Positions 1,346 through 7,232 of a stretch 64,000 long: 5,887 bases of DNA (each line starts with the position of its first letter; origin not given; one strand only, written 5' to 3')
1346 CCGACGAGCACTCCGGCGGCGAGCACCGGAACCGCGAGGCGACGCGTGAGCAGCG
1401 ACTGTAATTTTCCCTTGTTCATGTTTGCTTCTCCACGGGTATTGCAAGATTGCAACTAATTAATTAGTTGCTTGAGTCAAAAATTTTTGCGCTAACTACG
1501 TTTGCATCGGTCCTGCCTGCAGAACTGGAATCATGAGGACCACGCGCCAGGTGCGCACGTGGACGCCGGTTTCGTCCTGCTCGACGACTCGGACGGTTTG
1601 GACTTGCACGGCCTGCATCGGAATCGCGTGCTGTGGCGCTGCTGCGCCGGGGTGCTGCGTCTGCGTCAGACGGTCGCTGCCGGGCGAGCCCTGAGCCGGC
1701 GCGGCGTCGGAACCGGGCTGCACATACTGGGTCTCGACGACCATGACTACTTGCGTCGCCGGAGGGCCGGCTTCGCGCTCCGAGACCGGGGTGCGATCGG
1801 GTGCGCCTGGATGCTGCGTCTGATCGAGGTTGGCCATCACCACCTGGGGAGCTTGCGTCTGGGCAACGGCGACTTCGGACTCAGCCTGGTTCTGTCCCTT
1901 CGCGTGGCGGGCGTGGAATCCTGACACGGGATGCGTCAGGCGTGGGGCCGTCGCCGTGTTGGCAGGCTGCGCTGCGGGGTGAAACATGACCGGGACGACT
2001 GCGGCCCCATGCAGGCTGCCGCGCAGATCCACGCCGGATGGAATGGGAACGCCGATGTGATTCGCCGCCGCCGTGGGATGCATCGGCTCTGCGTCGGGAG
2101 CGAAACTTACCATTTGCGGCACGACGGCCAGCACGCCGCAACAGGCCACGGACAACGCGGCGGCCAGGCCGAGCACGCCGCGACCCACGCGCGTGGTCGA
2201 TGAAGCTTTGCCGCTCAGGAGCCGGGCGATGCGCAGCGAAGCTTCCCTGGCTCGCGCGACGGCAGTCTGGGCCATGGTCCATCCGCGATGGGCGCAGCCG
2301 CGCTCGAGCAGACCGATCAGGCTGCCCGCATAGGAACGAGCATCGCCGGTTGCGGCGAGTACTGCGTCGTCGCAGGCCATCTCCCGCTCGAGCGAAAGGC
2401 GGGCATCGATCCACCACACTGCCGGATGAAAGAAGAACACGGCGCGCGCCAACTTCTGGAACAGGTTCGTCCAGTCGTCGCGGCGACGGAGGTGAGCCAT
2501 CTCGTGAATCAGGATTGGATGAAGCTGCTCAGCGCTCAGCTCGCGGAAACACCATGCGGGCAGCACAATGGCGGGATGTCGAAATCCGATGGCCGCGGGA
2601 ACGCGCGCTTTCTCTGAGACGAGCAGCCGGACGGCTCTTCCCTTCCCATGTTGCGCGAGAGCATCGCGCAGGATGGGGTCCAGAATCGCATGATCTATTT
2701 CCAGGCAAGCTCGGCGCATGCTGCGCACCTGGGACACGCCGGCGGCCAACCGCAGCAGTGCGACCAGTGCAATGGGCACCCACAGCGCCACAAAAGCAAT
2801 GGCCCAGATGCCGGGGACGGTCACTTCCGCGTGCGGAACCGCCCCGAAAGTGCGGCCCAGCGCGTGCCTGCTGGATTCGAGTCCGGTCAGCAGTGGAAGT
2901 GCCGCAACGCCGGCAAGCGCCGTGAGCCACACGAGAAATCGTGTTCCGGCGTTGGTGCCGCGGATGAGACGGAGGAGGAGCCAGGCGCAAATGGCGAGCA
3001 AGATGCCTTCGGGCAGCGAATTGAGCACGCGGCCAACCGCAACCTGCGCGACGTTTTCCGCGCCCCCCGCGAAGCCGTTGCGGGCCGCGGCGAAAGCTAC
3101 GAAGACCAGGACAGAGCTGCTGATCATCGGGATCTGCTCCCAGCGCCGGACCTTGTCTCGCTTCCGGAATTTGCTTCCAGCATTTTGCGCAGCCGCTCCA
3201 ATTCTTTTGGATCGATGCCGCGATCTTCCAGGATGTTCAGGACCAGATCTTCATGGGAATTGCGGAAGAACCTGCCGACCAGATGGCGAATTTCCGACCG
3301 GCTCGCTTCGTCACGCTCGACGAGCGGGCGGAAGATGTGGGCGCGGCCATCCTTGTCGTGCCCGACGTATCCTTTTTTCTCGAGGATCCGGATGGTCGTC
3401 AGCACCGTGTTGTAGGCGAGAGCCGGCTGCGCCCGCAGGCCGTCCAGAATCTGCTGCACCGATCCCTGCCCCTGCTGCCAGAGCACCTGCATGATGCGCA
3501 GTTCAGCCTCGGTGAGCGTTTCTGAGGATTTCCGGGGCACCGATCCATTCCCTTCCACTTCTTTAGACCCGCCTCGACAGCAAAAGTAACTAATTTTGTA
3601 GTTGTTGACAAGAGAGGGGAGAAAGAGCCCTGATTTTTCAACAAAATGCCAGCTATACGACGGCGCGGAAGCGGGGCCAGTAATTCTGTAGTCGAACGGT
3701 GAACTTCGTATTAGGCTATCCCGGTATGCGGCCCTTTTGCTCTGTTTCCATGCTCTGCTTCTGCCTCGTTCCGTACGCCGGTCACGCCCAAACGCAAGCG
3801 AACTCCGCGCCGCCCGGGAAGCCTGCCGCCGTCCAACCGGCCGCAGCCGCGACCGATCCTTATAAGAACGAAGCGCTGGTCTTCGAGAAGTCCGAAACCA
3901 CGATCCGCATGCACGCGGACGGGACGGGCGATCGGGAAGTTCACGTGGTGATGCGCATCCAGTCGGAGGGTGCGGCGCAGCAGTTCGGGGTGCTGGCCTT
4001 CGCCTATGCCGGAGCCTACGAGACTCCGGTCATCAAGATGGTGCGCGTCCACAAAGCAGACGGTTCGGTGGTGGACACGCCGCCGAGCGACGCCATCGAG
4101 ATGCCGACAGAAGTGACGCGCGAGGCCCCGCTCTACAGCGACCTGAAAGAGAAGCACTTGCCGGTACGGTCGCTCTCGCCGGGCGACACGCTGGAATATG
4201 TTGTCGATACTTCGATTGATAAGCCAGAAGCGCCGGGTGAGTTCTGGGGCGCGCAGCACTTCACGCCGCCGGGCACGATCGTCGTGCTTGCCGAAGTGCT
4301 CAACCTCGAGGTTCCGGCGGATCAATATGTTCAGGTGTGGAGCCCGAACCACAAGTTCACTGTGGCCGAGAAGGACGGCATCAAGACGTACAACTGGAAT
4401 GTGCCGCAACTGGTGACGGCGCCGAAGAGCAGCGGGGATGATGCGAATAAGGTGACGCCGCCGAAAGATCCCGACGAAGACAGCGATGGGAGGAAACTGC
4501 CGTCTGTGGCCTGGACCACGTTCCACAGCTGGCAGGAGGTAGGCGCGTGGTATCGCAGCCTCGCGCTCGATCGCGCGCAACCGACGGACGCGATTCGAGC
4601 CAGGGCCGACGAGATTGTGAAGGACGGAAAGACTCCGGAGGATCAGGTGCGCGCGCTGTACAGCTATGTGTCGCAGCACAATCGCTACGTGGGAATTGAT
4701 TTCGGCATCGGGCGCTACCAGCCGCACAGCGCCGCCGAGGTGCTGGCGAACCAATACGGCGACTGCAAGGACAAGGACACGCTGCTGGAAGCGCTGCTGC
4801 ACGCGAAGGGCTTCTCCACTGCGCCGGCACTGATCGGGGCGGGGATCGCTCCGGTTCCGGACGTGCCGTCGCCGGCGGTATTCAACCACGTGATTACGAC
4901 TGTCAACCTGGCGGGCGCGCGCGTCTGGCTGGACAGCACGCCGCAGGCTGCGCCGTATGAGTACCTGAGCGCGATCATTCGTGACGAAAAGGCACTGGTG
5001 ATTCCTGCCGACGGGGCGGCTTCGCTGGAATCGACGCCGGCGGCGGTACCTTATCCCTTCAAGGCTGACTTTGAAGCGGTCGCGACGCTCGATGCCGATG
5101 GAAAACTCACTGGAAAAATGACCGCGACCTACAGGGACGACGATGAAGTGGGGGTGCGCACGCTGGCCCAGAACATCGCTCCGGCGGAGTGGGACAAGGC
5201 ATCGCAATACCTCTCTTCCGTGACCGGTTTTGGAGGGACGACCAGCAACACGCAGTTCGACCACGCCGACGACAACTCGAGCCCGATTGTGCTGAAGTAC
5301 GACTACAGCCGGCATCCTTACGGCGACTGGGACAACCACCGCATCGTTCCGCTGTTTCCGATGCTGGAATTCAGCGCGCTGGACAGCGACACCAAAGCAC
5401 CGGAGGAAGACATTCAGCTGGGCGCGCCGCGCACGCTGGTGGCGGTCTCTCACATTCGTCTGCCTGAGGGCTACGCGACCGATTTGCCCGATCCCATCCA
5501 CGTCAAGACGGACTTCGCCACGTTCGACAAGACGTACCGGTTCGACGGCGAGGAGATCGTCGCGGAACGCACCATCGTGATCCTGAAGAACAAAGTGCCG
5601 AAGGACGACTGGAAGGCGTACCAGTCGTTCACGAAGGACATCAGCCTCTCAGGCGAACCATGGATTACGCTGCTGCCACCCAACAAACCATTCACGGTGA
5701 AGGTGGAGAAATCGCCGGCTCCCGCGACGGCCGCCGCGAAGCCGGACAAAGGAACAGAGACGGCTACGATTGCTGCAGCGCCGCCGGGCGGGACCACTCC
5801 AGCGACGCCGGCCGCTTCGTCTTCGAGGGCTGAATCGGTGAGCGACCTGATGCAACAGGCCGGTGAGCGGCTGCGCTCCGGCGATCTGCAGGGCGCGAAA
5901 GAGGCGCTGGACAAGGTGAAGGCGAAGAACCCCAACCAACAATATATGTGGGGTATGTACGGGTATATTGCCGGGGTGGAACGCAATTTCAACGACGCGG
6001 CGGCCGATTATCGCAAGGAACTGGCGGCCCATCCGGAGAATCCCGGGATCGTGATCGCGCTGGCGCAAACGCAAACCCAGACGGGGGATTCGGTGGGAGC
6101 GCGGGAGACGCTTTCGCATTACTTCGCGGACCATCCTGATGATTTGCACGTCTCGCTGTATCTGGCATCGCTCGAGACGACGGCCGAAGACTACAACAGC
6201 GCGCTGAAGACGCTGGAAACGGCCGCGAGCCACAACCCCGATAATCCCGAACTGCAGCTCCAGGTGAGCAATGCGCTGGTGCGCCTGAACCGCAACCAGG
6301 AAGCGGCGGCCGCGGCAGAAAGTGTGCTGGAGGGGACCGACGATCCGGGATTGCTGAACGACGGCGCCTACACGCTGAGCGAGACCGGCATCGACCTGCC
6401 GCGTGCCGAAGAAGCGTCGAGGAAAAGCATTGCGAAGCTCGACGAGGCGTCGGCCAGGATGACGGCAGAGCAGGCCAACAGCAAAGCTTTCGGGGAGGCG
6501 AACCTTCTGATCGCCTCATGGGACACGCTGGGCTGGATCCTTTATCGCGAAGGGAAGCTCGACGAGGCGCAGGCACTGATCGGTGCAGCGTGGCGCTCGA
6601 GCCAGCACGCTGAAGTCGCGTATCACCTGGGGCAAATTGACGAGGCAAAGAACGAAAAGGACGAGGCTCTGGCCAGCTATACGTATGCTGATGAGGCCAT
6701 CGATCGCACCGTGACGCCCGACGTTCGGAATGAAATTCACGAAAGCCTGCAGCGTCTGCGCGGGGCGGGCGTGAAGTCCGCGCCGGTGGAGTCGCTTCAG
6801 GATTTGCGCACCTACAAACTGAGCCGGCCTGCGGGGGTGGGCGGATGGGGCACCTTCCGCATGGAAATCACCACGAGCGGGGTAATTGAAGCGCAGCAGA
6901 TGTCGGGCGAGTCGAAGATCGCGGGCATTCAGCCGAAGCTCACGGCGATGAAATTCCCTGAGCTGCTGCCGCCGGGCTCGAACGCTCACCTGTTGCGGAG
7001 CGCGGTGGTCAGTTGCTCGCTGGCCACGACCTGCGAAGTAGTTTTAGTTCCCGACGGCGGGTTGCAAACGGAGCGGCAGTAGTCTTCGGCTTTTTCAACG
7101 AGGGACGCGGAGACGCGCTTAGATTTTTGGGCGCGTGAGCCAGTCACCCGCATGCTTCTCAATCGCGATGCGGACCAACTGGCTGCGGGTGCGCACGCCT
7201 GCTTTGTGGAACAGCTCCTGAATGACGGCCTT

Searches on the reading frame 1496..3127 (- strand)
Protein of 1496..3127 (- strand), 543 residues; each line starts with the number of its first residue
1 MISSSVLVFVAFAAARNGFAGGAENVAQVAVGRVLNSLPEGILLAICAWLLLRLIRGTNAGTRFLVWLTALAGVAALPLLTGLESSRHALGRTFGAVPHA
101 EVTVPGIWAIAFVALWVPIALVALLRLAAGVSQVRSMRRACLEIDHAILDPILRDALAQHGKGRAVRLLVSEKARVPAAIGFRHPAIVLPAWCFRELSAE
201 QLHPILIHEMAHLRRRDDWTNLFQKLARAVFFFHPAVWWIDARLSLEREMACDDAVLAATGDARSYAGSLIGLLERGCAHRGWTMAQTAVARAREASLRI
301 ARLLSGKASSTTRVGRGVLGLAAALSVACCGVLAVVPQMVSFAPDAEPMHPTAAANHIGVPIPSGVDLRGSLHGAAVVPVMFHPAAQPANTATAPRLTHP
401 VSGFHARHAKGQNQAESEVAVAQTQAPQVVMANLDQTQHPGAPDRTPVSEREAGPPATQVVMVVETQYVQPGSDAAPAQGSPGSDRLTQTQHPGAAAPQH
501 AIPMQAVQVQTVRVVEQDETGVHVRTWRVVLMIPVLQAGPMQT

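Call 33: search_protein_families(library=pfam, proteins=[window:1496-3127:-], max_evalue=0.0001)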
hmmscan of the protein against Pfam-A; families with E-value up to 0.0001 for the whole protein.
window:1496-3127:- (543 aa): 1 family
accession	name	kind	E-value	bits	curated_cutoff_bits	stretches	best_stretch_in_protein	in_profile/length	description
PF05569.17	Peptidase_M56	-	3e-34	119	31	1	99-301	90-294/296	BlaR1 peptidase M56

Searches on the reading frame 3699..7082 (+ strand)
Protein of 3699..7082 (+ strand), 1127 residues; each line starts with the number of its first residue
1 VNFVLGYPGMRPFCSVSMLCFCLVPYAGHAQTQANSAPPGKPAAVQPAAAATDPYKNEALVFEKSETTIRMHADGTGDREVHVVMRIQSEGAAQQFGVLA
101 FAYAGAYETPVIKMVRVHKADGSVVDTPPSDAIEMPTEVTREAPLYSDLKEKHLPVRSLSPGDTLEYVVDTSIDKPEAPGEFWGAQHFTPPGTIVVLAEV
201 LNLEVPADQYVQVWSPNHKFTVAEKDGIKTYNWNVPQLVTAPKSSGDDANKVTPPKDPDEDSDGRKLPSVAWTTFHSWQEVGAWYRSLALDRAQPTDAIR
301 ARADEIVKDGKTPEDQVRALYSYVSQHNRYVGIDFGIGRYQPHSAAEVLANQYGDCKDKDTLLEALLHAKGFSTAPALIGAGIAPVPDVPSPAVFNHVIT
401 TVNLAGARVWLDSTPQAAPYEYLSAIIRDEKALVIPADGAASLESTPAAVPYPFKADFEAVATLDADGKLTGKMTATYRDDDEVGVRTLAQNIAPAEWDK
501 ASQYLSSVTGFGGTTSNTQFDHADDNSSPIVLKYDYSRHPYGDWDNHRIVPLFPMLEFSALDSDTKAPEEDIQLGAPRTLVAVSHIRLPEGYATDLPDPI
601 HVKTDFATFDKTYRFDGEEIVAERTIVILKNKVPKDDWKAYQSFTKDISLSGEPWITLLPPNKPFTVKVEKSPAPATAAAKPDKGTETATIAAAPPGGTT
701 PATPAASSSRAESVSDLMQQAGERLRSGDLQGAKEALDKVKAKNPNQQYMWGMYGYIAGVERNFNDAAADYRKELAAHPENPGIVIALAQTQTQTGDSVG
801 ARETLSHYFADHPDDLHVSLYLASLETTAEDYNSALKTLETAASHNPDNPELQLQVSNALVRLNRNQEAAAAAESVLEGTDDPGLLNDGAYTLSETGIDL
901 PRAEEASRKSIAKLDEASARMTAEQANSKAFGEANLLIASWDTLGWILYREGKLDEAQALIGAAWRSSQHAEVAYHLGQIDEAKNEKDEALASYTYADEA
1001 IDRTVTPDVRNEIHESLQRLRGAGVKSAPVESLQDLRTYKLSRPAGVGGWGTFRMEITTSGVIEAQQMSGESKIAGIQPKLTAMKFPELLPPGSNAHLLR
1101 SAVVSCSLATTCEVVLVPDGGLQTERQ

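Call 33: search_protein_families(library=pfam, proteins=[window:3699-7082:+], max_evalue=0.0001)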
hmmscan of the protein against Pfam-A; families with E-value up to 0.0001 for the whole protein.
window:3699-7082:+ (1127 aa): 9 families
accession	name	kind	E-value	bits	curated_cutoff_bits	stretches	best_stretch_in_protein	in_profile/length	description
PF12969.12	DUF3857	-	7.1e-33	114.5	24.6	1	73-237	1-165/170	Domain of Unknown Function with PDB structure (DUF3857)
PF14559.12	TPR_19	-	1.9e-19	70.2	25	2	762-819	5-62/68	Tetratricopeptide repeat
PF13432.12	TPR_16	-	3.2e-12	47.1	32.7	0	828-877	9-58/65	Tetratricopeptide repeat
PF13428.12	TPR_14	-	2.4e-11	43.6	23.5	0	819-854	4-39/44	Tetratricopeptide repeat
PF23914.1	TPR_CcmH_CycH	-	7.3e-11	42.6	42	1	716-840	18-145/158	Cytochrome c-type biogenesis protein H TPR domain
PF07719.23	TPR_2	-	6.4e-07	29.5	27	0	940-960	3-23/34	Tetratricopeptide repeat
PF24575.1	TPR_Slam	-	3.4e-06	27.9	35.2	0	755-797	54-96/104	Surface lipoprotein assembly modifier, N-terminal TPR repeats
PF25063.1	ARM_TT21_C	-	4e-06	27.3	35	0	725-775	106-156/209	Tetratricopeptide repeat protein 21 C-terminal ARM domain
PF01841.26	Transglut_core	-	3.8e-05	24.3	23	0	301-372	2-70/108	Transglutaminase-like superfamily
